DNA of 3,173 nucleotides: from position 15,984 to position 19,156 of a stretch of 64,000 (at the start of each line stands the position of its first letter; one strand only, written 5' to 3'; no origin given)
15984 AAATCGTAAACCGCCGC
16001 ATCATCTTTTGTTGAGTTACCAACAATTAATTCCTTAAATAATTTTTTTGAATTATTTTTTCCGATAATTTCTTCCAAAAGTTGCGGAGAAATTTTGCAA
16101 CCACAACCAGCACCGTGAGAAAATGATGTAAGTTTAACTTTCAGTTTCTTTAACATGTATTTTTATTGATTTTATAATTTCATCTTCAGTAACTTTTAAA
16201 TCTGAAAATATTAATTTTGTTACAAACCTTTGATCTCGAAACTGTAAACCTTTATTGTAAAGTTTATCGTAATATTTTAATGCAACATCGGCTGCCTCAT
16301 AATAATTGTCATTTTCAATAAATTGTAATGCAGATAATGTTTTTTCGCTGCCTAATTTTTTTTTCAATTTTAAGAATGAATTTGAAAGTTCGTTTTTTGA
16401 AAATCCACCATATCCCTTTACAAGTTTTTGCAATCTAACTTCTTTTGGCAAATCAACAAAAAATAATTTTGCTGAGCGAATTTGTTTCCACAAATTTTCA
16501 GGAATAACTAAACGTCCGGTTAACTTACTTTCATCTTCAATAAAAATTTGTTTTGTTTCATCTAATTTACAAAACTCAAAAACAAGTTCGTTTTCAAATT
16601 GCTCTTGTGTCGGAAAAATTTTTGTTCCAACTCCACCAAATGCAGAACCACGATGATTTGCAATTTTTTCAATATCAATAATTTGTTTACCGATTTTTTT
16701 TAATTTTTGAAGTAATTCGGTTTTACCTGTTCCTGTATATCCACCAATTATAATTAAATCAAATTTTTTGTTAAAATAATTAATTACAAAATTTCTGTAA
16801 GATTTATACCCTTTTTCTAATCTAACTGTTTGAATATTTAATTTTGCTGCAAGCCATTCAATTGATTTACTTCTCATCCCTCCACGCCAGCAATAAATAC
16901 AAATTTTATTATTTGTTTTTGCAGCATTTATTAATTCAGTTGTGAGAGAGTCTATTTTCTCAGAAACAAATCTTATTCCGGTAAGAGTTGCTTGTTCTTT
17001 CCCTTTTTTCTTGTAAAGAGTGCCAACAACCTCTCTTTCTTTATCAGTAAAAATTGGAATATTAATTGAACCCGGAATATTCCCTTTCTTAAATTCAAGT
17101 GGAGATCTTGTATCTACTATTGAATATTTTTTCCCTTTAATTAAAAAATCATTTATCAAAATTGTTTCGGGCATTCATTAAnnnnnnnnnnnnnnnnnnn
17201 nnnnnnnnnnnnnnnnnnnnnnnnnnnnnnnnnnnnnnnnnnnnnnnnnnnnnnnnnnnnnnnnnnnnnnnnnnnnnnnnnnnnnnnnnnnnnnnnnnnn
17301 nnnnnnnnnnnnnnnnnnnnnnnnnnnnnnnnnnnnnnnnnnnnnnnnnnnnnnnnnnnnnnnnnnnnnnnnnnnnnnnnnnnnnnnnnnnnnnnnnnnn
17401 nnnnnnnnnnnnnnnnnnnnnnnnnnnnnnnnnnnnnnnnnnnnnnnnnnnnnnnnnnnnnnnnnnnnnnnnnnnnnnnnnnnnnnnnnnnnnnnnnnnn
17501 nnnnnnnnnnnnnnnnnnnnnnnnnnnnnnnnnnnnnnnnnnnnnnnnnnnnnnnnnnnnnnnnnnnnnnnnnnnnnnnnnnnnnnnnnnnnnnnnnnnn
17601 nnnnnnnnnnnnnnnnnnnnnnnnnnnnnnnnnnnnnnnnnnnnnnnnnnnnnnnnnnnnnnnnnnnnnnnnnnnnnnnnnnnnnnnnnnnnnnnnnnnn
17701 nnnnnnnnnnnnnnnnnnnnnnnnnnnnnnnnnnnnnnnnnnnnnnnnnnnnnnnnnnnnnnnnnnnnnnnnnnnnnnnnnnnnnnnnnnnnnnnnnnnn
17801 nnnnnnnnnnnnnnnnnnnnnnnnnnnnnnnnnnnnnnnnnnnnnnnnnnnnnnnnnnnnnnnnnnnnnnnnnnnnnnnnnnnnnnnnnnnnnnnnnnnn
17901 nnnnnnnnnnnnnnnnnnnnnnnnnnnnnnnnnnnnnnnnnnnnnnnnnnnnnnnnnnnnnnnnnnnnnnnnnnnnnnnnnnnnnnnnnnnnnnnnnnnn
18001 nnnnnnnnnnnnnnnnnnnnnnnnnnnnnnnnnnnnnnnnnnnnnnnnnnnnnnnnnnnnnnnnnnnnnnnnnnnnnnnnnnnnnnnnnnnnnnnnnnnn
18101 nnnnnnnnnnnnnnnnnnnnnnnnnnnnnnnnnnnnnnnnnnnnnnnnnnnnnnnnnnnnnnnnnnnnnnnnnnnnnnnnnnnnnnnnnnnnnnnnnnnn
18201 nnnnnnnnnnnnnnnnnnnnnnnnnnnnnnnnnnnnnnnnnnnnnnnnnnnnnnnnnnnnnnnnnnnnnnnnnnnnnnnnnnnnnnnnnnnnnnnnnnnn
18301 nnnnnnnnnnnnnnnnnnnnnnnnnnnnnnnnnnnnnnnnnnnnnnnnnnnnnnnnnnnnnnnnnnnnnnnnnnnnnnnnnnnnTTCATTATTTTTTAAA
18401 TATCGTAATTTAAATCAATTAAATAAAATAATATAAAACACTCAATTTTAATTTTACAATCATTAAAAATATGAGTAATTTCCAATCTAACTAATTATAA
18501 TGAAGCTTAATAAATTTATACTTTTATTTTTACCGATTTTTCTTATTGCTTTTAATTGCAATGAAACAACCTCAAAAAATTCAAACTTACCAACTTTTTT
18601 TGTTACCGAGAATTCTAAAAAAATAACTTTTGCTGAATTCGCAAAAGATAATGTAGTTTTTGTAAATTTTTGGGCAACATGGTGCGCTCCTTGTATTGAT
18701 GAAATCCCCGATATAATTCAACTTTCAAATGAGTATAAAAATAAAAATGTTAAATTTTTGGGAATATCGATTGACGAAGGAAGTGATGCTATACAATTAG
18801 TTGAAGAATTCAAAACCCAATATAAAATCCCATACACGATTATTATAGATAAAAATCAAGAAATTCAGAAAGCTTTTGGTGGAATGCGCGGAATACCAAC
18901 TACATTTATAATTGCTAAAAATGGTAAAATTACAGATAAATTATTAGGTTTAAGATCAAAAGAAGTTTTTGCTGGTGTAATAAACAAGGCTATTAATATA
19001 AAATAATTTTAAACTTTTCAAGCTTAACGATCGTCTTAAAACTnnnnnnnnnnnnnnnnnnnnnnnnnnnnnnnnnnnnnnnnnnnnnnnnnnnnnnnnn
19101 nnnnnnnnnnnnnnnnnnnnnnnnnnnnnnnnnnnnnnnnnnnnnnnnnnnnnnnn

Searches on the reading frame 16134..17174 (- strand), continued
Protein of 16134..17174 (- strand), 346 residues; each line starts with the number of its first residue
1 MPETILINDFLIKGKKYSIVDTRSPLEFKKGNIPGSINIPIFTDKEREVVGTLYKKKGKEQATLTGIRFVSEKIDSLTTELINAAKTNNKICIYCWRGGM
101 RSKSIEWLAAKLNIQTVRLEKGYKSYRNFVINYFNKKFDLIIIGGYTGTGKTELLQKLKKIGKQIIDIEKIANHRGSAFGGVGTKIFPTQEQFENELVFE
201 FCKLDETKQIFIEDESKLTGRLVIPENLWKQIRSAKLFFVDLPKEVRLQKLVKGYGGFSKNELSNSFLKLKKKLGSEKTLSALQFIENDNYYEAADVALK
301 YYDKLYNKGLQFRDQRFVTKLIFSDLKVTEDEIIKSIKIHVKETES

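Call 51: find_encoding_contigs(protein=P0127, flank=6000, max_places=1)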
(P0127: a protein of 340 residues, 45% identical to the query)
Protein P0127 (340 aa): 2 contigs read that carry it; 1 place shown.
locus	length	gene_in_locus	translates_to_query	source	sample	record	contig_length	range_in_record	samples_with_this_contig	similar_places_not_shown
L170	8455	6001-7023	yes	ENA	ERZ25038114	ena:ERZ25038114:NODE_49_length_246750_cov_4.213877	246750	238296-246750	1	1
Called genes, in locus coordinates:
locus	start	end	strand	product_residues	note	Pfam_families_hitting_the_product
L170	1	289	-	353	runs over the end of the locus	PF21016:RlmN_N, PF04055:Radical_SAM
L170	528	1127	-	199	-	-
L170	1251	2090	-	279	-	PF00593:TonB_dep_Rec_b-barrel (weak), PF13505:OMP_b-brl (weak), PF13568:OMP_b-brl_2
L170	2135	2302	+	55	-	-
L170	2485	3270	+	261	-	PF00072:Response_reg, PF04397:LytTR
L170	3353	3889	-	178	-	-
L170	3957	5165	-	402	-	PF00108:Thiolase_N, PF02803:Thiolase_C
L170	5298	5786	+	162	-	PF14126:DUF4293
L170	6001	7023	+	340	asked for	PF00581:Rhodanese, PF26341:AAA_SelU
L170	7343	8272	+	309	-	PF17773:UPF0176_N, PF00581:Rhodanese, PF12368:Rhodanese_C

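Call 52: find_encoding_contigs(protein=P0131, flank=6000, max_places=1)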
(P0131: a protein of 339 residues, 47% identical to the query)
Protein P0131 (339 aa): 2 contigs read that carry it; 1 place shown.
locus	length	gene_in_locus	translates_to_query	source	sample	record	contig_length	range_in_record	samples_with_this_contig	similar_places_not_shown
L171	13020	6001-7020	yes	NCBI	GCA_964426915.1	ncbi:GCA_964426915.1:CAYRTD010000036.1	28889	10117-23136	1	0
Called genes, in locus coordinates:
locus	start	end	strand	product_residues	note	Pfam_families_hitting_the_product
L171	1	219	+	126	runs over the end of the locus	PF08327:AHSA1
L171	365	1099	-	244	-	-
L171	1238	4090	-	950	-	PF00512:HisKA, PF02518:HATPase_c, PF00072:Response_reg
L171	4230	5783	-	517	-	PF06452:CBM9_1, PF13472:Lipase_GDSL_2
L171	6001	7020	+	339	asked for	PF00581:Rhodanese, PF26341:AAA_SelU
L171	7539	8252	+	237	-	-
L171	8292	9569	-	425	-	PF01136:Peptidase_U32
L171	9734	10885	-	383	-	PF02518:HATPase_c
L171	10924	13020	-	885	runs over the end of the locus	-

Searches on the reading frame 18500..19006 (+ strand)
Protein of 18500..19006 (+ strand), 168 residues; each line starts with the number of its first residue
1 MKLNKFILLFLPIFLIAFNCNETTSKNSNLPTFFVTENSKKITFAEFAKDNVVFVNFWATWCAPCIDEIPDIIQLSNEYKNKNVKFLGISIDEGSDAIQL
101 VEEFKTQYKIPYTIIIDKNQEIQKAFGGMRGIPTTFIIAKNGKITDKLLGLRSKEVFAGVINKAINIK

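Call 3: search_protein_families(library=pfam, proteins=[window:18500-19006:+])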
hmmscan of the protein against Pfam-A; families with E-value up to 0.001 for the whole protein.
window:18500-19006:+ (168 aa): 6 families
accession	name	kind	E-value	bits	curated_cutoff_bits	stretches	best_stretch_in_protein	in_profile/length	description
PF00578.27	AhpC-TSA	-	9.5e-24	84.1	26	1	31-146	6-123/124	AhpC/TSA family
PF08534.16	Redoxin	-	2e-22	80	26.6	1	28-148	4-132/148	Redoxin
PF00085.26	Thioredoxin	-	1.6e-12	47.8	23.5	1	44-125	10-88/103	Thioredoxin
PF13905.12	Thioredoxin_8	-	2.7e-12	47.3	27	1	51-144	2-94/94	Thioredoxin-like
PF13098.12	Thioredoxin_2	-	1.2e-05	26.1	27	1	52-159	7-102/104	Thioredoxin-like domain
PF14595.12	Thioredoxin_9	-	9e-05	22.8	25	1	44-127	35-115/129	Thioredoxin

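Call 4: search_protein_families(library=ncbifam, proteins=[window:18500-19006:+])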
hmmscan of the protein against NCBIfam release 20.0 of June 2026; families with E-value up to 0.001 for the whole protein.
window:18500-19006:+ (168 aa): 18 families
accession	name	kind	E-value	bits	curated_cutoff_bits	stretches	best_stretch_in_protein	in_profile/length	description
NF002854.0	PRK03147.1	subfamily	2.7e-27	95.8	170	1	18-162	30-170/176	thiol-disulfide oxidoreductase ResA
NF041202.1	StoA_CxxC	exception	9.2e-17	61.4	210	1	10-151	12-151/163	endospore biogenesis thiol-disulfide oxidoreductase StoA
TIGR00385.1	dsbE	subfamily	5.2e-16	58.7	123.15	1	36-161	49-167/173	DsbE family thiol:disulfide interchange protein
TIGR01068.1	thioredoxin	equivalog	1e-14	54.5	96.8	2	47-127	11-86/101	thioredoxin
NF047696.1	ThlDiSintTplARhiz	equivalog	4e-14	52.9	230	1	33-144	81-193/219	thiol:disulfide interchange protein TlpA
NF008229.0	PRK10996.1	equivalog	4.4e-10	39.4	125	1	43-123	44-120/141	thioredoxin TrxC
NF006898.0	PRK09381.1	equivalog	1.1e-08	35.5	138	1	48-83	19-54/109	thioredoxin TrxA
NF047697.1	ThioredTrxAClost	equivalog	3e-08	33.8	140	1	49-92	16-58/105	thioredoxin TrxA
NF010625.0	PRK14018.1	equivalog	1.2e-07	30.6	522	1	24-157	32-165/521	bifunctional peptide-methionine (S)-S-oxide reductase MsrA/peptide-methionine (R)-S-oxide reductase MsrB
NF009668.0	PRK13189.1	equivalog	2.6e-07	30.1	211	1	29-129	15-118/224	peroxiredoxin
NF006960.0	PRK09437.1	equivalog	1.1e-06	28.6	140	1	29-127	9-104/156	thioredoxin-dependent thiol peroxidase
NF009669.0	PRK13190.1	equivalog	1.2e-06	27.9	261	1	28-126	7-107/203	putative peroxiredoxin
TIGR01126.1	pdi_dom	equivalog_domain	2.2e-06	27.9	107.2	1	44-130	6-92/105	protein disulfide-isomerase domain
NF011941.0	PRK15412.1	equivalog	2.3e-06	27.3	359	1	48-151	66-162/185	thiol:disulfide interchange protein DsbE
NF041054.1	WAxxUGC_long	equivalog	8.8e-06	25.2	300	1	42-144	97-194/354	ResA-like WAxxUGC motif-containing protein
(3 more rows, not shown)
